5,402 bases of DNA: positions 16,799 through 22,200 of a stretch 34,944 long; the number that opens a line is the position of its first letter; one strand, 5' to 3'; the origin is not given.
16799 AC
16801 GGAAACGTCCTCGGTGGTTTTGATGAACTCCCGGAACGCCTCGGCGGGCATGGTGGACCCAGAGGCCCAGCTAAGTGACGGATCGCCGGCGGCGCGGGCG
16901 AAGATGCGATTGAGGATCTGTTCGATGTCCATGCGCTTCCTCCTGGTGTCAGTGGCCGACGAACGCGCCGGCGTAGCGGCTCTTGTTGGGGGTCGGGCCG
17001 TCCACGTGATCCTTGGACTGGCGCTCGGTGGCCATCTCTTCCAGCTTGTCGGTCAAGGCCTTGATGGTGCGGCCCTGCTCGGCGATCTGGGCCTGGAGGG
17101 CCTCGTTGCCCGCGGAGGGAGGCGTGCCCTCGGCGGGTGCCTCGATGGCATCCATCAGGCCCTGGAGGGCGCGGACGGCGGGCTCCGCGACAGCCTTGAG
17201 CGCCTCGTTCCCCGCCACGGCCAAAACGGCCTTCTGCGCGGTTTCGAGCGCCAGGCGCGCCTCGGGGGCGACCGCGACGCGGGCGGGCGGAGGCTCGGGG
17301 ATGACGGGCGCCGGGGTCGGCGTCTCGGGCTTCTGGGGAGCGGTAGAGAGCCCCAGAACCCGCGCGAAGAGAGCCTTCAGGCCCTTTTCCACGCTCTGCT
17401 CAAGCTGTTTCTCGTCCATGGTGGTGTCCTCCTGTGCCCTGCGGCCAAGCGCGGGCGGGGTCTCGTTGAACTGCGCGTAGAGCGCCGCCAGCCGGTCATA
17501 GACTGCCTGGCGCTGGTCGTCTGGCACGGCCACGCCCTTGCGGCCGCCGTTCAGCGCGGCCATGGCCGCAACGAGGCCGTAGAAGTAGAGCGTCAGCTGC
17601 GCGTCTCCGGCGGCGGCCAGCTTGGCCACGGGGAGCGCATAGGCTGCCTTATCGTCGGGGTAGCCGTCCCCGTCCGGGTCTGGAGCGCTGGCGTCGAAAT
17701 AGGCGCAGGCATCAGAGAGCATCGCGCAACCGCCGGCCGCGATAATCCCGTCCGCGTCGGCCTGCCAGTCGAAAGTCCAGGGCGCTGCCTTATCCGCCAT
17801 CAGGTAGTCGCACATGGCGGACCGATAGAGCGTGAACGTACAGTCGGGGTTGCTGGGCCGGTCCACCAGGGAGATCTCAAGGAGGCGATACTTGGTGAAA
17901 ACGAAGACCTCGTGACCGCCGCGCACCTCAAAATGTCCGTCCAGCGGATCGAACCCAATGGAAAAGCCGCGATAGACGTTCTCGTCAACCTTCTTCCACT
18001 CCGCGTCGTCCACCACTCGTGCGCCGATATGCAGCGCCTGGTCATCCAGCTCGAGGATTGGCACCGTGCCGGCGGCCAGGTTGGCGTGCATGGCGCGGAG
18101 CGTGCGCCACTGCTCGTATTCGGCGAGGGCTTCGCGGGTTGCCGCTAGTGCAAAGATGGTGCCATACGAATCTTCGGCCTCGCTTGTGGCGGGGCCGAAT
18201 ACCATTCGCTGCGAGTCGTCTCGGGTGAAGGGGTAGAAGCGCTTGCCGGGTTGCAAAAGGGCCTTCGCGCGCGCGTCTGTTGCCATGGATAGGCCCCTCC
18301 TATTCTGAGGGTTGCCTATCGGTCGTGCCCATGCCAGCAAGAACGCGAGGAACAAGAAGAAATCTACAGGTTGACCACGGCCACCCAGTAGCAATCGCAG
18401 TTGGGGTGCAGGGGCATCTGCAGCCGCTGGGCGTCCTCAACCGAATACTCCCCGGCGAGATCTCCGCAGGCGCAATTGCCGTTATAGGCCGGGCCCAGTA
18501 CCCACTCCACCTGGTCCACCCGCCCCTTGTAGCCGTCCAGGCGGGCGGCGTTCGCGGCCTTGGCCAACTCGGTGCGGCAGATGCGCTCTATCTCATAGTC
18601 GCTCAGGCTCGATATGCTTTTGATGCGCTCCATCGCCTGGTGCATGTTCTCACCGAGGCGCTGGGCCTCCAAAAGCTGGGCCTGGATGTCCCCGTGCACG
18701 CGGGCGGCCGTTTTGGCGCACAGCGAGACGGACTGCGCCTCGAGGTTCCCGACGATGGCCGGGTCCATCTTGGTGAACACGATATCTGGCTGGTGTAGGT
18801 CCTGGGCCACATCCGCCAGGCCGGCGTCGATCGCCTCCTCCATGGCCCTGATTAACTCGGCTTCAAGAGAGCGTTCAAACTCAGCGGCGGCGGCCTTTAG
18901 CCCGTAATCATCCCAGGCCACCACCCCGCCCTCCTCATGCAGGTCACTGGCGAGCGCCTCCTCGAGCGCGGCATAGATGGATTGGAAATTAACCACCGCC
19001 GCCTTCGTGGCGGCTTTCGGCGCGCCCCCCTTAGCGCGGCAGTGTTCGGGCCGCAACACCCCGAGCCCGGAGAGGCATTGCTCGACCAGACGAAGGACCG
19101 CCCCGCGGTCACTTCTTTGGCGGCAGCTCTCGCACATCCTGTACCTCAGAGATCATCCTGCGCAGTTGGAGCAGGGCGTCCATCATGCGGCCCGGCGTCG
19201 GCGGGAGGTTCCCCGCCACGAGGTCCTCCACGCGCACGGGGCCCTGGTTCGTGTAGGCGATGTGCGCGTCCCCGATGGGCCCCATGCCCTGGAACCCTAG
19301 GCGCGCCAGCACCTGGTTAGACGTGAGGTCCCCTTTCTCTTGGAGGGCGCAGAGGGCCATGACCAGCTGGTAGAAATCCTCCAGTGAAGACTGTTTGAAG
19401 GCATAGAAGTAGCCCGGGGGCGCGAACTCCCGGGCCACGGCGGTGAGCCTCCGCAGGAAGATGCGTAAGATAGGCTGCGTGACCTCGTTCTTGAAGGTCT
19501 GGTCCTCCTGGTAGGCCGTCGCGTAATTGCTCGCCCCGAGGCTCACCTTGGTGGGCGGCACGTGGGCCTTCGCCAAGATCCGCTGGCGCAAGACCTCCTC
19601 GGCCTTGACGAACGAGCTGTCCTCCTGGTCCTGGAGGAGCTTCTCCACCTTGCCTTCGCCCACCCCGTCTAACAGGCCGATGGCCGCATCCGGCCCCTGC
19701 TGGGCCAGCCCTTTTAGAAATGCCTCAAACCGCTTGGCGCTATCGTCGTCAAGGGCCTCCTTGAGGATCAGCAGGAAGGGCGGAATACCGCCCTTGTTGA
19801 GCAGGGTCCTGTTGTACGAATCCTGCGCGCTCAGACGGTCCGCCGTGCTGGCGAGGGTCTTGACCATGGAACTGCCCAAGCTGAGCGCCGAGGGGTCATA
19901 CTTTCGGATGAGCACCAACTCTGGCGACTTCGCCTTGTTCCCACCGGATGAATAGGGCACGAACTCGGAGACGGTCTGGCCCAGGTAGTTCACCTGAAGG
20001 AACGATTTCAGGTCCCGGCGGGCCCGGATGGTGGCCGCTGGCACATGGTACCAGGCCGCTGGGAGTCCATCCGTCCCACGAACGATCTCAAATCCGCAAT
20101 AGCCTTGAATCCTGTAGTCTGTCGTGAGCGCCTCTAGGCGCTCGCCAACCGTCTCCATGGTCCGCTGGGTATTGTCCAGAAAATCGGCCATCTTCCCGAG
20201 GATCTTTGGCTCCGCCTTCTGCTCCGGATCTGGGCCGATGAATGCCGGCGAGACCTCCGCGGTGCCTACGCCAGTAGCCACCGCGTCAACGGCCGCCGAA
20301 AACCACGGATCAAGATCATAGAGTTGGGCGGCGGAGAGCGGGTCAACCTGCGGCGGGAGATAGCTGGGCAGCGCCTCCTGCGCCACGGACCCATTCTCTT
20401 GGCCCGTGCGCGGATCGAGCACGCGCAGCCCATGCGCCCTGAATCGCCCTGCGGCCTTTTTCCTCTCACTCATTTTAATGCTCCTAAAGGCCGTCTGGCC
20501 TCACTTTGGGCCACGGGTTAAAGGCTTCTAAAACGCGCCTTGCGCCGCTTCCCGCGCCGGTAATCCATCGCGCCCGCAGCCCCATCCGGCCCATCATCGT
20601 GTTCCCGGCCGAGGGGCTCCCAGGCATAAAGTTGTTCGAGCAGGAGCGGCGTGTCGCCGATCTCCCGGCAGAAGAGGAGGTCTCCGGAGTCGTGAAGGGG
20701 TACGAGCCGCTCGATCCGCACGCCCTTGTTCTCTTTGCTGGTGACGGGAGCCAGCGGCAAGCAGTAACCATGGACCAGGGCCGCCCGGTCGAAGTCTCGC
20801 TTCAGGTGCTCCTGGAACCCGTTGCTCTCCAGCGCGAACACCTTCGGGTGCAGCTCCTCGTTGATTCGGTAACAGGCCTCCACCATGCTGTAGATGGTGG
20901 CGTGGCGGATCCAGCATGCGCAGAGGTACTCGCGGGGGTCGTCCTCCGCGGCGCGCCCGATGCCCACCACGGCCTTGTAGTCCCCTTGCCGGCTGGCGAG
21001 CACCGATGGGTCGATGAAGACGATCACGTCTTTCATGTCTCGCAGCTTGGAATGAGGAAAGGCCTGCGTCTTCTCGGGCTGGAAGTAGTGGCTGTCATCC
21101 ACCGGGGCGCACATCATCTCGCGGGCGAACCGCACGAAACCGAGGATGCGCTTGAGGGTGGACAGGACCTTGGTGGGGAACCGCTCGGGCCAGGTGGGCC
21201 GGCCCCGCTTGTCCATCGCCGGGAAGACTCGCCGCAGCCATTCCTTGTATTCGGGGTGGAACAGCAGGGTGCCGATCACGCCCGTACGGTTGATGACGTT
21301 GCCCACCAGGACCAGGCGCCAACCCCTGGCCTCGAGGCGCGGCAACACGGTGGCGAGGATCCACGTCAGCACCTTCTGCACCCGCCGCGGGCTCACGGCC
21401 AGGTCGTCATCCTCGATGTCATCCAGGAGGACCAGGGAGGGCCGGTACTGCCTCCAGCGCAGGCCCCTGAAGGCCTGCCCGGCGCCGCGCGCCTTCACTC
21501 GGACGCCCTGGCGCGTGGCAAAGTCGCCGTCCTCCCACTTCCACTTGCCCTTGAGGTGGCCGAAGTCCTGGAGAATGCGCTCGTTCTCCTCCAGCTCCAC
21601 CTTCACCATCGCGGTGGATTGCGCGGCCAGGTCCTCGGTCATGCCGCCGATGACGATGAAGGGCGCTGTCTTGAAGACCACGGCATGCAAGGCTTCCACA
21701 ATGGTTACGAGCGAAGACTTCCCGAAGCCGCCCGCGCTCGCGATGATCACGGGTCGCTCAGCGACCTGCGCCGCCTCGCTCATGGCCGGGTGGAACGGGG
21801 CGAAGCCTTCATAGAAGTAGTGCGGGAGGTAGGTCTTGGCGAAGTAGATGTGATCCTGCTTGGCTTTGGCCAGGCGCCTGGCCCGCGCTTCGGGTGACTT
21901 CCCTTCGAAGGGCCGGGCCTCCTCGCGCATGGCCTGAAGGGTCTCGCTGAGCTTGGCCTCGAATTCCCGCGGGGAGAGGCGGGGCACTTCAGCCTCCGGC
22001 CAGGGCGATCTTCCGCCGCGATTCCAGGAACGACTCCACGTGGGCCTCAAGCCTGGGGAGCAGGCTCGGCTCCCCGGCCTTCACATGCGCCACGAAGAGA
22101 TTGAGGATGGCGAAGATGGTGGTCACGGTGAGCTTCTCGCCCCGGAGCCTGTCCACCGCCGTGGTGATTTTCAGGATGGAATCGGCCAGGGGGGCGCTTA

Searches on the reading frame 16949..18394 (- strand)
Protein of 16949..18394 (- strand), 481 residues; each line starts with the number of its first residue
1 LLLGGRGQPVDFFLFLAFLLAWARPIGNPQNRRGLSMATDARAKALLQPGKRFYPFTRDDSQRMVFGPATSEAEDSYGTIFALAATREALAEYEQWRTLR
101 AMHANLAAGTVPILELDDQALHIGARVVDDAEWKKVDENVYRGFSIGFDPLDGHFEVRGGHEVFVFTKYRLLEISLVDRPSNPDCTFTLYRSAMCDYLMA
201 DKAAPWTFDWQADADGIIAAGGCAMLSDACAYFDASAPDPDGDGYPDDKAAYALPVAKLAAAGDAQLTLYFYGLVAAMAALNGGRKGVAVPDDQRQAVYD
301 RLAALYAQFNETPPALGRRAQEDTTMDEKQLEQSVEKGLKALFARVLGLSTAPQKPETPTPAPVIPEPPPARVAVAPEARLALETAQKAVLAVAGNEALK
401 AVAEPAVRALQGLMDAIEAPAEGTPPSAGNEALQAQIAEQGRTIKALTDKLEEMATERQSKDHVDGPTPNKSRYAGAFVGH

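Call 13: search_protein_families(library=phrogs, proteins=[window:16949-18394:-], max_evalue=0.001)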
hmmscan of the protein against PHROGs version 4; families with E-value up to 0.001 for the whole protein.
window:16949-18394:- (481 aa): 4 families
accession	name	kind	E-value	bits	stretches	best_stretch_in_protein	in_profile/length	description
phrog_21715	-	unknown function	2.5e-23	84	1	58-192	14-144/381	-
phrog_80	-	head and packaging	2.1e-12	48.1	1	60-195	232-384/607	head maturation protease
phrog_617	-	head and packaging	7e-10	39.4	1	130-187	102-158/626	major head protein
phrog_9427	-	head and packaging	2.3e-06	28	1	59-183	25-161/453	head maturation protease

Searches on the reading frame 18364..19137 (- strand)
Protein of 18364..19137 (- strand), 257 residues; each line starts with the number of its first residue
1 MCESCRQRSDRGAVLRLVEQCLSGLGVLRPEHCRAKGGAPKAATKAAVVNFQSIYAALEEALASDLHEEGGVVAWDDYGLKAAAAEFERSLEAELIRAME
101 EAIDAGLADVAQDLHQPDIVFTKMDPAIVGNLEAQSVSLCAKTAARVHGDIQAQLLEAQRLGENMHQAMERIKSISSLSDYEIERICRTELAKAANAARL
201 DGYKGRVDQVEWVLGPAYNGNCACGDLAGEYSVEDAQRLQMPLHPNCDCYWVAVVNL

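Call 74: search_protein_families(library=pfam, proteins=[window:18364-19137:-], max_evalue=0.01)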
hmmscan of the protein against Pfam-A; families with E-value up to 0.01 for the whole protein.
window:18364-19137:- (257 aa): 1 family
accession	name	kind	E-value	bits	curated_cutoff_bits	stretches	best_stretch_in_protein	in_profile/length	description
PF04233.19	Phage_Mu_F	-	9.6e-05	23.5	29.6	1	150-250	2-110/112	Phage Mu protein F like protein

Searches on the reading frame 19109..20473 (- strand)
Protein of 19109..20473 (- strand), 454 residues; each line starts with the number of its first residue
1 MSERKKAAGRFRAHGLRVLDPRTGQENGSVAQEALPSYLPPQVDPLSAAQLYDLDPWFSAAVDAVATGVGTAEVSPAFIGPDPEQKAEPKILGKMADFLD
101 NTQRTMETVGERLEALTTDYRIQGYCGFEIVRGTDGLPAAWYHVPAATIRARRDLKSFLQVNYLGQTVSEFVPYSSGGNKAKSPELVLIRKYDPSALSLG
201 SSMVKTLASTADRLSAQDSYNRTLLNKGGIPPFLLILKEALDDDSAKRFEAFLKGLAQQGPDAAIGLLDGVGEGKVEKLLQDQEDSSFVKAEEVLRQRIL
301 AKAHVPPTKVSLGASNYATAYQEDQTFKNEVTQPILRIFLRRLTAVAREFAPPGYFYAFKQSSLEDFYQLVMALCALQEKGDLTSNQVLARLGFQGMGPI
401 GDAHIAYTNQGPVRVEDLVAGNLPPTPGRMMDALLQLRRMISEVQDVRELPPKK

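Call 13: search_protein_families(library=phrogs, proteins=[window:19109-20473:-], max_evalue=0.001)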
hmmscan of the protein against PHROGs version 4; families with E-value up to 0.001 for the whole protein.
window:19109-20473:- (454 aa): 2 families
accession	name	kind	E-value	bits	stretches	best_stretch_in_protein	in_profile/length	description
phrog_12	-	head and packaging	1.3e-17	65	1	113-395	144-416/646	portal protein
phrog_2662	-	head and packaging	6.1e-16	59.1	1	21-345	25-352/717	portal protein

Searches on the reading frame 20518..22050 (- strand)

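Call 13: search_protein_families(library=phrogs, proteins=[window:20518-22050:-], max_evalue=0.001)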
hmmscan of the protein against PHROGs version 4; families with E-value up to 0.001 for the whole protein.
window:20518-22050:- (510 aa): 2 families
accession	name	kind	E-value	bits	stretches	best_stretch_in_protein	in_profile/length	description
phrog_38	-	head and packaging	5.1e-62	211.6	1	27-504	220-709/760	terminase large subunit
phrog_5573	-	head and packaging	8.1e-12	46.1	1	263-503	3-239/250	terminase large subunit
